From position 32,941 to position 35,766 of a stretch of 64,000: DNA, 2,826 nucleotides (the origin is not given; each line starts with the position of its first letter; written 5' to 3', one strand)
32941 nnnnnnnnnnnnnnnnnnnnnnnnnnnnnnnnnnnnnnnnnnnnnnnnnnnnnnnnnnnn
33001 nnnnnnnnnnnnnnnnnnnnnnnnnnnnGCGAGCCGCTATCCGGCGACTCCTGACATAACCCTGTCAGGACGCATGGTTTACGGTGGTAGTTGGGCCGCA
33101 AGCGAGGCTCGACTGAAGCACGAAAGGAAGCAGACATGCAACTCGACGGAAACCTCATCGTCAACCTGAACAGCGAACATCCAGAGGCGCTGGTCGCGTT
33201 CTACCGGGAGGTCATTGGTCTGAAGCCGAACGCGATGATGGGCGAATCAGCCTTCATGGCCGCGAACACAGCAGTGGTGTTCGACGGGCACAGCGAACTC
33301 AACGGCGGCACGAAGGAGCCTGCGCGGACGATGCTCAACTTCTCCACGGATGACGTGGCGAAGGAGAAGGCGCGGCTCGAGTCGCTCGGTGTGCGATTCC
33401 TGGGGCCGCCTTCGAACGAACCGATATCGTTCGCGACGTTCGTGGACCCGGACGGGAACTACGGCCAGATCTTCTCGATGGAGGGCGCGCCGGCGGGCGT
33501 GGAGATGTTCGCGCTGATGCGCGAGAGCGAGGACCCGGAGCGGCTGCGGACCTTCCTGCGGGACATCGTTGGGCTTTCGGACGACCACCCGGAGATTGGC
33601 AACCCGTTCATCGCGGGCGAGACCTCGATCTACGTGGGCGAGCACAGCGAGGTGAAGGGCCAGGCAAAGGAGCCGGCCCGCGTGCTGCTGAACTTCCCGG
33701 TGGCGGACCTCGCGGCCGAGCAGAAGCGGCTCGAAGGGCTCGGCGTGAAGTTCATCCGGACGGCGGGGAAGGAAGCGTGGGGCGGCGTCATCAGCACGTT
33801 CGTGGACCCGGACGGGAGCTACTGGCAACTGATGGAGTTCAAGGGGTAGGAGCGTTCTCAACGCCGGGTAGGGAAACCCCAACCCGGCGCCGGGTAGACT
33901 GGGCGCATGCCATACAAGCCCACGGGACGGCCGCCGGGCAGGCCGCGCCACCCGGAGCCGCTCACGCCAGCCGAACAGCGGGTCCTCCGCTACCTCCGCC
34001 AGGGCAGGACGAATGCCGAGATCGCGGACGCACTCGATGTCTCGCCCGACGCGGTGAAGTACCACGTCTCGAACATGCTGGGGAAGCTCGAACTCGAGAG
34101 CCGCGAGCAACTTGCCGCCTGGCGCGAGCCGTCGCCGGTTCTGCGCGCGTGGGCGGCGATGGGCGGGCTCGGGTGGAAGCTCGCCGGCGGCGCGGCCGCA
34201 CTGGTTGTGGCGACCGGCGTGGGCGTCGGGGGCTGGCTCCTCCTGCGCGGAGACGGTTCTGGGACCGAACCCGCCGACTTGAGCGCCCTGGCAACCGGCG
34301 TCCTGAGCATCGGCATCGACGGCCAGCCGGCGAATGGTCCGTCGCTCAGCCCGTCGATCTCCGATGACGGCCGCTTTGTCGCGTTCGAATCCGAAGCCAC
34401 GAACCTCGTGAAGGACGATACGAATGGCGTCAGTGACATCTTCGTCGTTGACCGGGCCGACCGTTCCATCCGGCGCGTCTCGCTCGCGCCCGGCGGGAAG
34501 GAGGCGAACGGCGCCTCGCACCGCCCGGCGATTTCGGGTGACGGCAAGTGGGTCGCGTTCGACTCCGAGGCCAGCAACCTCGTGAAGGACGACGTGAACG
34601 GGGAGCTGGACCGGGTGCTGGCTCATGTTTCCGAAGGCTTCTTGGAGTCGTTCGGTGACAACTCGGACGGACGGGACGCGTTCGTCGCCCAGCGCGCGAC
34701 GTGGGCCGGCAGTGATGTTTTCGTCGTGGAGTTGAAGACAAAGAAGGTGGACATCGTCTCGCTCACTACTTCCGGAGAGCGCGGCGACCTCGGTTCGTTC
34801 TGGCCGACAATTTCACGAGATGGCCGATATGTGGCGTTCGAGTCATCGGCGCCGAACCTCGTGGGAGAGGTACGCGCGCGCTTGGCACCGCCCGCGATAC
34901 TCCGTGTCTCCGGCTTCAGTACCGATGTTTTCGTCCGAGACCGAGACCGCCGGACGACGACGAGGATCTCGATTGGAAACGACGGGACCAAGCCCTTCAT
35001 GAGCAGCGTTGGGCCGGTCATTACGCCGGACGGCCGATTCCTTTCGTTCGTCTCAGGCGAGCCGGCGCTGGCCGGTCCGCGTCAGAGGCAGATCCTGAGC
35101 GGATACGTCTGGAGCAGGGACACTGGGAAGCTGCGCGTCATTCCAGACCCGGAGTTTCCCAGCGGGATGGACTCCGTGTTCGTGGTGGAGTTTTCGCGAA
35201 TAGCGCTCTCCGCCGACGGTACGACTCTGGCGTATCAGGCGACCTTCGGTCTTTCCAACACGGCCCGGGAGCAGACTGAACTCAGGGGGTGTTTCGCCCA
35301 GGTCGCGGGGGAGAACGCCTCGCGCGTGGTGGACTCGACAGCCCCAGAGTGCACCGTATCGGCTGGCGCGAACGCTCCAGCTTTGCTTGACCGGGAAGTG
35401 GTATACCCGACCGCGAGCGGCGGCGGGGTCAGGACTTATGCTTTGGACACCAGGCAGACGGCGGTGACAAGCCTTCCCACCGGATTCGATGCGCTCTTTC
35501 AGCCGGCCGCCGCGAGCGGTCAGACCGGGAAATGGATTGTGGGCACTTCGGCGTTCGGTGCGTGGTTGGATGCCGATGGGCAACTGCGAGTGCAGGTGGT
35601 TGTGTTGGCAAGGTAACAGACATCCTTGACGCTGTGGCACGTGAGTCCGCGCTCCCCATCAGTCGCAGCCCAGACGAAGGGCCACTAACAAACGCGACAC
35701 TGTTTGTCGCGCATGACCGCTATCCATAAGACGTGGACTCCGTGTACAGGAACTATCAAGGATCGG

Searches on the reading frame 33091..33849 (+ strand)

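Call 18: search_protein_families(library=pfam, proteins=[window:33091-33849:+], max_evalue=0.001)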
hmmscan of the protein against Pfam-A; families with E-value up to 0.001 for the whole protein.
window:33091-33849:+ (252 aa): 3 families
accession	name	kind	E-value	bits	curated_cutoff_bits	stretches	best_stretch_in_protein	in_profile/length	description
PF00903.31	Glyoxalase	-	2.1e-17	64.1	20.6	2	25-123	6-117/121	Glyoxalase/Bleomycin resistance protein/Dioxygenase superfamily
PF18029.7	Glyoxalase_6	-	2.6e-15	57.4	23.6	2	25-123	3-101/106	Glyoxalase-like domain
PF12681.13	Glyoxalase_2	-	5e-06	26.9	30.1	0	195-244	60-110/118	Glyoxalase-like domain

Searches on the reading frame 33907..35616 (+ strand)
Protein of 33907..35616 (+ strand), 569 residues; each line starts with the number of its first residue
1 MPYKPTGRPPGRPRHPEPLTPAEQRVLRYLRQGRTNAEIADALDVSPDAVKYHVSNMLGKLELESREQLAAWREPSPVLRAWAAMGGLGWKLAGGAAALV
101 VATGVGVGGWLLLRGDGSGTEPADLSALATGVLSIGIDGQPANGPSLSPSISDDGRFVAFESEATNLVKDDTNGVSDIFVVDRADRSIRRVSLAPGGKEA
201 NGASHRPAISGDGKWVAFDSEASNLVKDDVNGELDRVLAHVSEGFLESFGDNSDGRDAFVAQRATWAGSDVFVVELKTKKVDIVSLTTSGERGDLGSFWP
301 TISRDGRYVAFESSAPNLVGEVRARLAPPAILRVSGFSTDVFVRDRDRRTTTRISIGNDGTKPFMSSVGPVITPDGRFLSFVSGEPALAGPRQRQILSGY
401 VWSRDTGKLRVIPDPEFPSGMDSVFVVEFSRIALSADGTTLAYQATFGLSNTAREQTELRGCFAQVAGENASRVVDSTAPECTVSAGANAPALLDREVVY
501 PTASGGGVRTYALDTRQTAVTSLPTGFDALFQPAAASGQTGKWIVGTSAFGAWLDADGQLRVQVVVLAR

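Call 3: search_protein_families(library=pfam, proteins=[window:33907-35616:+], max_evalue=0.1)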
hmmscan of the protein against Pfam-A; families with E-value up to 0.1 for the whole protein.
window:33907-35616:+ (569 aa): 9 families
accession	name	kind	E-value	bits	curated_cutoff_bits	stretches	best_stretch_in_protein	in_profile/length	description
PF00196.25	GerE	-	1.1e-15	57.5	23.5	1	18-71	2-55/57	Bacterial regulatory proteins, luxR family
PF07676.18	PD40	-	9.1e-12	45.1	20.9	1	143-180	8-38/38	WD40-like Beta Propeller Repeat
PF12840.13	HTH_20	-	2.4e-05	24.6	27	1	22-57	5-42/51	Helix-turn-helix domain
PF08281.18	Sigma70_r4_2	-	0.00088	19.3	25.7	1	19-55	11-48/54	Sigma-70, region 4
PF13412.12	HTH_24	-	0.0027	17.7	21.9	1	23-57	5-41/48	Winged helix-turn-helix DNA-binding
PF04545.22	Sigma70_r4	-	0.011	15.6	24.1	1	19-61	5-48/50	Sigma-70, region 4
PF13384.12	HTH_23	-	0.017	15.4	24.6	1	25-50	9-34/50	Homeodomain-like domain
PF13518.12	HTH_28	-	0.029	14.9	25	1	25-55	4-34/52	Helix-turn-helix domain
PF13936.12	HTH_38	-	0.063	13.5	27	0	24-54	10-41/44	Helix-turn-helix domain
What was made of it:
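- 33907..35616 (+): Gene B. GRP arm (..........), GerE HTH at aa 18-71, hydrophobic segment at about aa 83-113, PD40-repeat domain. Pfam GerE 57.5 bits and PD40 45.1 bits (call 3).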

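Call 4: search_protein_families(library=ncbifam, proteins=[window:33907-35616:+], max_evalue=0.1)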
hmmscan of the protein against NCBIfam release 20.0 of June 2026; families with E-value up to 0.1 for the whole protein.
window:33907-35616:+ (569 aa): 24 families
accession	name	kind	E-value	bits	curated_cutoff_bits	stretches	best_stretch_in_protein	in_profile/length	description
TIGR03020.2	EpsA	equivalog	1.2e-09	38.1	170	1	16-71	188-243/247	XrtB/PEP-CTERM-associated transcriptional regulator EpsA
NF007935.0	PRK10651.1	equivalog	2.7e-09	36.5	250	1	17-73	154-210/216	two-component system response regulator NarL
NF047785.1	respo_reg_MadR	equivalog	6.7e-08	32.1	300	1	15-67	145-197/209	MadR family response regulator transcription factor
NF007505.1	PRK10100.1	equivalog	1.5e-07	31.3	250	1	19-73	145-199/204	biofilm master transcriptional regulator CsgD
NF052366.1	photon_PedR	equivalog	1.7e-06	28.1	120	1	23-72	7-56/74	photosynthetic electron transport-dependent transcriptional regulator PedR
NF007403.0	PRK09935.1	equivalog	2.5e-06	27.2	271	1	16-67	147-198/210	fimbria biosynthesis transcriptional regulator FimZ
NF011896.0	PRK15369.1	equivalog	5.1e-06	26.2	242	1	16-72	147-203/211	two component system response regulator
NF007708.0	PRK10403.1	equivalog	1.1e-05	25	343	1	19-66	154-201/215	nitrate/nitrite response regulator protein NarP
NF003420.0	PRK04841.1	equivalog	1.3e-05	23.5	537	1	17-68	837-888/903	HTH-type transcriptional regulator MalT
NF052445.1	RespRegMctR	equivalog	2.9e-05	23.6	300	1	16-69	142-195/205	two-component system response regulator MctR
NF041830.1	RR_TF_ErdR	exception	0.0002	21.2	390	1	19-70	151-202/213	response regulator transcription factor ErdR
NF007685.0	PRK10360.1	equivalog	0.00023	21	258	1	17-70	136-189/196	response regulator transcription factor UhpA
NF007561.1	PRK10188.1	equivalog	0.00077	18.9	350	1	22-72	183-233/240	quorum-sensing transcriptional regulator SdiA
TIGR02800.1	propeller_TolB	equivalog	0.00084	18.4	343.15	1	148-315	239-386/418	Tol-Pal system beta propeller repeat protein TolB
TIGR03541.1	reg_near_HchA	equivalog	0.0015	18.1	215.6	1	17-67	170-220/232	PA1136 family autoinducer-binding transcriptional regulator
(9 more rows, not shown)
